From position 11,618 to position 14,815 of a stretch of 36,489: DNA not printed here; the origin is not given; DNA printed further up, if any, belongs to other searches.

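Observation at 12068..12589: Isoleucyl-tRNA synthetase with an in-frame YjcF/ElaA-type GNAT acetyltransferase domain inserted between the catalytic core and the anticodon-binding domain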

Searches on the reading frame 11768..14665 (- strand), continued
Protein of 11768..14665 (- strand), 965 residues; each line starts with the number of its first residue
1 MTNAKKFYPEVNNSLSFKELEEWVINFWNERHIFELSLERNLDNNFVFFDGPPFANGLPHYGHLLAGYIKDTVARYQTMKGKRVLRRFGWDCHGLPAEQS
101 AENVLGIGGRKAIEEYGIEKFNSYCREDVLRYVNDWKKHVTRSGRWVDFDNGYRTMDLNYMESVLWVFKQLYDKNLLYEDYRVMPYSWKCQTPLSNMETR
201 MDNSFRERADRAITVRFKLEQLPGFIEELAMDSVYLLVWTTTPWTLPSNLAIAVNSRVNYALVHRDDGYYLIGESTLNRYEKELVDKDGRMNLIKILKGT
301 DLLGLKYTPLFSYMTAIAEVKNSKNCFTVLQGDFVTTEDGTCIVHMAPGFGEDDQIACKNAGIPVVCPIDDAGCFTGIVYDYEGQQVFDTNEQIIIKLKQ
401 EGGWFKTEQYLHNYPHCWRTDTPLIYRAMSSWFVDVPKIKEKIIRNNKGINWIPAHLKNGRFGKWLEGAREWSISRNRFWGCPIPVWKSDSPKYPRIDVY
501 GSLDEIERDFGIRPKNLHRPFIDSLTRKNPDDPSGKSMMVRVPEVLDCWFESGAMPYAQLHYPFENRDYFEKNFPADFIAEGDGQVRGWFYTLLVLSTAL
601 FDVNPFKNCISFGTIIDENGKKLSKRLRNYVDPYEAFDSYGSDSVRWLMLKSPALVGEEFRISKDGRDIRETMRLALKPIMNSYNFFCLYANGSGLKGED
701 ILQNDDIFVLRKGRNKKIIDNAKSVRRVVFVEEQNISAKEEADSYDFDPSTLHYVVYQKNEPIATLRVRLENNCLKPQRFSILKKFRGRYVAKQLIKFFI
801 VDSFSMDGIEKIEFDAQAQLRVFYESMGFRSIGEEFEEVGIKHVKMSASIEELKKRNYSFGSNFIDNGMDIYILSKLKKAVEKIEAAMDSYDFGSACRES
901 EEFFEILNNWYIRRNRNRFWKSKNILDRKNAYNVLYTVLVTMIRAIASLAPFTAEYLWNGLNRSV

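Call 52: find_encoding_contigs(protein=P0004, flank=6000, max_places=2)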
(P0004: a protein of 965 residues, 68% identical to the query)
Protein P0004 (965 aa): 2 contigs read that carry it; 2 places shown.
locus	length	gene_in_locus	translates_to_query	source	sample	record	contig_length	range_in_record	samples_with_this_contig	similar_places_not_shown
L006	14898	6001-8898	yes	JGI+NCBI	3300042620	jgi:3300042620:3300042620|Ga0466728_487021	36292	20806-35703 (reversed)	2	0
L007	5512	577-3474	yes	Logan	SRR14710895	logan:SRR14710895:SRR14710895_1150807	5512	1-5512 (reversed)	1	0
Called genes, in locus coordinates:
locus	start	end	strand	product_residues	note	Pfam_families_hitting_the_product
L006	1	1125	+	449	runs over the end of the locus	PF00069:Pkinase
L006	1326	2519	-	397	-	PF00162:PGK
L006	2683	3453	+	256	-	PF00142:Fer4_NifH (weak), PF01656:CbiA, PF02374:ArsA_ATPase (weak), PF06564:CBP_BcsQ (weak), PF09140:MipZ (weak), PF10609:ParA, PF13614:AAA_31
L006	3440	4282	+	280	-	PF02195:ParB_N, PF17762:HTH_ParB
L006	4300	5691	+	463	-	-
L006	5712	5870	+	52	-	-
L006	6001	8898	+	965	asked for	PF00133:tRNA-synt_1, PF09334:tRNA-synt_1g, PF08264:Anticodon_1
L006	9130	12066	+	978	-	PF05170:AsmA (faint)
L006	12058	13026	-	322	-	PF01546:Peptidase_M20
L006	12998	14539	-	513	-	PF03023:MurJ, PF01554:MatE (weak)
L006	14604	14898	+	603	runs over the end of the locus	PF13606:Ank_3 (faint), PF12796:Ank_2, PF00023:Ank (weak), PF12796:Ank_2, PF13637:Ank_4 (weak), PF13857:Ank_5 (weak)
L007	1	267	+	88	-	?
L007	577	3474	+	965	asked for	PF00133:tRNA-synt_1, PF09334:tRNA-synt_1g, PF08264:Anticodon_1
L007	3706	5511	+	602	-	?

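Call 76: list_cluster_members(proteins=[P0001, P0121, P0003, P0004, P0274, P0284, P0009, P0077])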
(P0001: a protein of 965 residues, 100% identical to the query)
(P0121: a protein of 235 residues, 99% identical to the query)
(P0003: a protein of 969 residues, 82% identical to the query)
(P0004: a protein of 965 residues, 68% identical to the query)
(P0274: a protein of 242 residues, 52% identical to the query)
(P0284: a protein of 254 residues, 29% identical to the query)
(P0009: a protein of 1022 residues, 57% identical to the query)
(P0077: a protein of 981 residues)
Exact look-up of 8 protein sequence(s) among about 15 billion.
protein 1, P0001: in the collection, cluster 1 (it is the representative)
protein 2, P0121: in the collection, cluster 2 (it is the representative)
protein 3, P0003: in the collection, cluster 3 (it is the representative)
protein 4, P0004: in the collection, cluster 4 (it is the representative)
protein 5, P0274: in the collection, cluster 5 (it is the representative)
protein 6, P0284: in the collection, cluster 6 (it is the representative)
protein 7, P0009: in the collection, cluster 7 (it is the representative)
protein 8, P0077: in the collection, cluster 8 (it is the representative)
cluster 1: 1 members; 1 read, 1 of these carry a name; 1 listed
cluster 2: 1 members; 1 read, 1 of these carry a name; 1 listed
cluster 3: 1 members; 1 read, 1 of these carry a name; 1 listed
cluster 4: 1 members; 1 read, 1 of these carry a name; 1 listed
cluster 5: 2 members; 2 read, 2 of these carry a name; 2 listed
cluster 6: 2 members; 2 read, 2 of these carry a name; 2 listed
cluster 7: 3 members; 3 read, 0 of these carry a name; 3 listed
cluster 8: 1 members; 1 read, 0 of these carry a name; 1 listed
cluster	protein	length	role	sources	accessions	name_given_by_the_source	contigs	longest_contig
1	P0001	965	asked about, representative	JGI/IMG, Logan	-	isoleucyl-tRNA synthetase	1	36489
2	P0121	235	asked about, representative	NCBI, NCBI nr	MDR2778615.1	MAG: GNAT family N-acetyltransferase [Rickettsiales bacterium] | GNAT family N-acetyltransferase [Rickettsiales bacterium]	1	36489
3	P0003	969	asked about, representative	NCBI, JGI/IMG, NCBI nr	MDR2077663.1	MAG: isoleucine--tRNA ligase [Rickettsiales bacterium] | isoleucyl-tRNA synthetase | isoleucine--tRNA ligase [Rickettsiales bacterium]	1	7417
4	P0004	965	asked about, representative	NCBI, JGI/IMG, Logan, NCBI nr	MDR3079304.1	MAG: isoleucine--tRNA ligase [Rickettsiales bacterium] | isoleucyl-tRNA synthetase | isoleucine--tRNA ligase [Rickettsiales bacterium]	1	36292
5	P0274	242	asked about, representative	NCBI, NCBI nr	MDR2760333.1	MAG: GNAT family N-acetyltransferase [Rickettsiales bacterium] | GNAT family N-acetyltransferase [Rickettsiales bacterium]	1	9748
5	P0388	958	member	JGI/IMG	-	isoleucyl-tRNA synthetase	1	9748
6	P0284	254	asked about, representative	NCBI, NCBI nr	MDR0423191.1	MAG: GNAT family N-acetyltransferase [Rickettsiales bacterium] | GNAT family N-acetyltransferase [Rickettsiales bacterium]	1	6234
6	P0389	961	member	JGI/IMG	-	isoleucyl-tRNA synthetase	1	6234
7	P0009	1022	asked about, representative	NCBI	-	-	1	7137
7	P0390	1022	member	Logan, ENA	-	-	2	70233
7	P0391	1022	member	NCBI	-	-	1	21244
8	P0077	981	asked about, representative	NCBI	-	-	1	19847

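Call 77: search_protein_families(library=padloc, proteins=[window:11768-14665:-], max_evalue=0.01)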
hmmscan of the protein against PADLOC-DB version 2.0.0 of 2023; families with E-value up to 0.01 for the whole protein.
window:11768-14665:- (965 aa): 0 families
